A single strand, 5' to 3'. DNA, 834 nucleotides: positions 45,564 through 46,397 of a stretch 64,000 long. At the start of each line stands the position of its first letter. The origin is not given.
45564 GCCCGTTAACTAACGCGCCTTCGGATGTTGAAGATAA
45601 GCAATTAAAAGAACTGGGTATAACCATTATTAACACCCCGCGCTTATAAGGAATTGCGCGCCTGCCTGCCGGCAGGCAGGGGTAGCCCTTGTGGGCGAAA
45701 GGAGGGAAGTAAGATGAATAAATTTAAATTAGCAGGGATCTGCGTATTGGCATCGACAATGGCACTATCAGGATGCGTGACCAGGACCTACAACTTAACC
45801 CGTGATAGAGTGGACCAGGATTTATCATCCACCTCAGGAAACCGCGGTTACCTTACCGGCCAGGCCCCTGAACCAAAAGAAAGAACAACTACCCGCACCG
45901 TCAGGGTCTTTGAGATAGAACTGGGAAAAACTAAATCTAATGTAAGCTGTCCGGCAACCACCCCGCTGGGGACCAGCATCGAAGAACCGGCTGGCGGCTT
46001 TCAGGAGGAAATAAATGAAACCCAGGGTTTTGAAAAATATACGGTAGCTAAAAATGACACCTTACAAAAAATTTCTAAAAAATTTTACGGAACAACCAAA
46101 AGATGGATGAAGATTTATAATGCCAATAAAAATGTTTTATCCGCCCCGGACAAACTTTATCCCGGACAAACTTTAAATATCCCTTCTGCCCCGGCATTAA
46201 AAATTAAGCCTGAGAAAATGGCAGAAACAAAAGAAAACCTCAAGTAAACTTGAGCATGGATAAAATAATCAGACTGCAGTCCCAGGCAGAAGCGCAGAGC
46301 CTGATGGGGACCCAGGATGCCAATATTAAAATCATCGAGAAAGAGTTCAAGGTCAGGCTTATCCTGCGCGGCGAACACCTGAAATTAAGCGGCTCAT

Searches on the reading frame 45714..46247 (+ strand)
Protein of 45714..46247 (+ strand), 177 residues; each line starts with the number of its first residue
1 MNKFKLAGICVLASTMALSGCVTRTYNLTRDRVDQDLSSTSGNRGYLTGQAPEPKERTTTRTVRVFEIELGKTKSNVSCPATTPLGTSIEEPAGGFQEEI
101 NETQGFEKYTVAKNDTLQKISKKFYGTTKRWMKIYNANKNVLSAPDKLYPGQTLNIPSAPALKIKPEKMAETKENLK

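Call 60: search_protein_families(library=pfam, proteins=[window:45714-46247:+], max_evalue=0.00001)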
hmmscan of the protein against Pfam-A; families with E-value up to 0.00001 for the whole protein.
window:45714-46247:+ (177 aa): 1 family
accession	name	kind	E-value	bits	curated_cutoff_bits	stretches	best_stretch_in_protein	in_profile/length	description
PF01476.26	LysM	-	5.7e-10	39.4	20.9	1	109-157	1-43/43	LysM domain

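Call 86: find_homologous_proteins(query=window:45714-46247:+, max_evalue=1e-15)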
Query window:45714-46247:+ (177 aa): 858 proteins with E <= 1e-15 among 1730 candidates; the best 120 are listed.
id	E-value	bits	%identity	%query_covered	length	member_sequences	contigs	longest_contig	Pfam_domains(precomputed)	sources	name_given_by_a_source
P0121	8.9e-112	389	100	100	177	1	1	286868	PF01476.27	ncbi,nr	ncbi:MAG: LysM peptidoglycan-binding domain-containing protein [Candidatus Omnitrophica bacterium]|n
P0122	9.7e-96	336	88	100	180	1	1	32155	PF01476.27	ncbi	-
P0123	5.2e-92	324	86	100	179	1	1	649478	PF01476.27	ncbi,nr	ncbi:MAG: LysM peptidoglycan-binding domain-containing protein [Candidatus Omnitrophica bacterium]|n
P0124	2.4e-91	322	84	100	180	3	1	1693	PF01476.27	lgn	-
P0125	9.2e-91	320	85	100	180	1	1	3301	PF01476.27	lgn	-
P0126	3.3e-90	318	84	100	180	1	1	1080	PF01476.27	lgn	-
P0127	4.3e-90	318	84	100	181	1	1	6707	PF01476.27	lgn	-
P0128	2.6e-88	312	83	100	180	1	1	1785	PF01476.27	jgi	-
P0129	5.2e-87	308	81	100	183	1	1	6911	PF01476.27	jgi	-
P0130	1.4e-85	303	80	100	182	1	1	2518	PF01476.27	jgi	-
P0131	1.7e-84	300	83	94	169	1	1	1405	PF01476.27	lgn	-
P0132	4.4e-84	298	79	100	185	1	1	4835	PF01476.27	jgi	-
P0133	9.0e-83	294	78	100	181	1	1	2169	PF01476.27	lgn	-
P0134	1.3e-82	294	78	100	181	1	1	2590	PF01476.27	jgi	-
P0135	1.5e-79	284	76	100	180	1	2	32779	PF01476.27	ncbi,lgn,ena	-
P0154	3.4e-74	266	73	100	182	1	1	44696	PF01476.27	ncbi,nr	ncbi:MAG: LysM peptidoglycan-binding domain-containing protein [Candidatus Omnitrophica bacterium]|n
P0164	2.9e-73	263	71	100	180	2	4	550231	PF01476.27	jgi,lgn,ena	-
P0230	1.5e-68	248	67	100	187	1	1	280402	PF01476.27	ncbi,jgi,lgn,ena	ncbi:MAG: LysM peptidoglycan-binding domain-containing protein [Candidatus Omnitrophota bacterium]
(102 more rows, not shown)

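Call 87: find_encoding_contigs(protein=P0123, flank=1000, max_places=1)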
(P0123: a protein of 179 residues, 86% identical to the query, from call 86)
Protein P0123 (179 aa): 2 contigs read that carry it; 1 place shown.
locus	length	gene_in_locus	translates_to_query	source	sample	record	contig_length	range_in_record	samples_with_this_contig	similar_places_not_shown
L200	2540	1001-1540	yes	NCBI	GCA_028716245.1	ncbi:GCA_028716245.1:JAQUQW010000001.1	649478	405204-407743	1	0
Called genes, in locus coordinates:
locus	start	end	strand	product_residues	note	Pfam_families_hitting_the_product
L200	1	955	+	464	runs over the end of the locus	PF01336:tRNA_anti-codon, PF00152:tRNA-synt_2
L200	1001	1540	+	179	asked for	PF01476:LysM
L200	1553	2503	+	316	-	PF02562:PhoH, PF00270:DEAD (faint), PF13245:AAA_19 (weak), PF13604:AAA_30 (weak)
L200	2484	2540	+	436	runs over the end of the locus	PF07698:7TM-7TMR_HD, PF01966:HD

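Call 88: find_encoding_contigs(protein=P0135, flank=1000, max_places=1)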
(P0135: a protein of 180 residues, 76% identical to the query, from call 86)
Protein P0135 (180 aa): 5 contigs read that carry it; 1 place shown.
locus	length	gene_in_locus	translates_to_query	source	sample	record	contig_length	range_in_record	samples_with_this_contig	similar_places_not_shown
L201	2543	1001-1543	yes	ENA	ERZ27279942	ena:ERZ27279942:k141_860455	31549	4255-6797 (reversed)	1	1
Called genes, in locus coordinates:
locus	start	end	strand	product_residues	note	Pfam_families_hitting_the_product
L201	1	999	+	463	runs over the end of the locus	PF01336:tRNA_anti-codon, PF00152:tRNA-synt_2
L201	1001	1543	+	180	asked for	PF01476:LysM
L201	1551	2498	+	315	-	PF02562:PhoH, PF00270:DEAD (faint), PF13245:AAA_19, PF13604:AAA_30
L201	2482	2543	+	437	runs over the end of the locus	PF07698:7TM-7TMR_HD, PF01966:HD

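Call 89: find_encoding_contigs(protein=P0154, flank=1000, max_places=1)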
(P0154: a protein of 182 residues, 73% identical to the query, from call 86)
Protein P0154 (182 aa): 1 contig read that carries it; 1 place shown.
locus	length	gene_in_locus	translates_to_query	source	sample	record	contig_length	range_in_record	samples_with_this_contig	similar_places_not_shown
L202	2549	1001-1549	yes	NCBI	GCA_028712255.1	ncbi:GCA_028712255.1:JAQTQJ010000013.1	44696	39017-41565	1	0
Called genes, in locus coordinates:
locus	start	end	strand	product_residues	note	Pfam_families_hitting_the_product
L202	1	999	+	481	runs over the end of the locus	PF01336:tRNA_anti-codon, PF00152:tRNA-synt_2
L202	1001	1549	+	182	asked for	PF01476:LysM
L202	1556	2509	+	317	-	PF02562:PhoH, PF00270:DEAD (faint), PF13245:AAA_19 (weak), PF13604:AAA_30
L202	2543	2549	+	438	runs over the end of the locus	PF07698:7TM-7TMR_HD, PF01966:HD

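Call 90: find_encoding_contigs(protein=P0164, flank=1000, max_places=1)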
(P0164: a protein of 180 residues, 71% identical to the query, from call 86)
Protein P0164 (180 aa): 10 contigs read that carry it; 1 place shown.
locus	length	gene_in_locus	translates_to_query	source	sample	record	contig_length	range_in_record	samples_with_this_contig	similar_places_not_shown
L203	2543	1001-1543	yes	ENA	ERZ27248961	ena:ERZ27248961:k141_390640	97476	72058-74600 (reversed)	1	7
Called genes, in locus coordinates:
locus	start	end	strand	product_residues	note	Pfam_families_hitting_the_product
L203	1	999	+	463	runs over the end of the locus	PF01336:tRNA_anti-codon, PF00152:tRNA-synt_2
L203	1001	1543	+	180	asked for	PF01476:LysM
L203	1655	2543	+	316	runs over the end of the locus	PF02562:PhoH, PF00270:DEAD (faint), PF13245:AAA_19 (weak), PF13604:AAA_30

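Call 91: find_encoding_contigs(protein=P0230, flank=1000, max_places=1)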
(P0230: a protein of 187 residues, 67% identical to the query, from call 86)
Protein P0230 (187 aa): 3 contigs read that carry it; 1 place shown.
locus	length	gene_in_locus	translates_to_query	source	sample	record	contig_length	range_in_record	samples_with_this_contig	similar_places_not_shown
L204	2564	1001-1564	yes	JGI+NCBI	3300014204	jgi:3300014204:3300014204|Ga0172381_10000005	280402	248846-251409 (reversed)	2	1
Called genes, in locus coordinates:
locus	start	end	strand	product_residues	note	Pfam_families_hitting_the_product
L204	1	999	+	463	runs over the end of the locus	PF01336:tRNA_anti-codon, PF00152:tRNA-synt_2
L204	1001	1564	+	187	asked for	PF01476:LysM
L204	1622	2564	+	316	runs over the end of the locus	PF02562:PhoH, PF00270:DEAD (faint), PF13245:AAA_19 (weak), PF13604:AAA_30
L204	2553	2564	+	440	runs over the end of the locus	PF07698:7TM-7TMR_HD, PF01966:HD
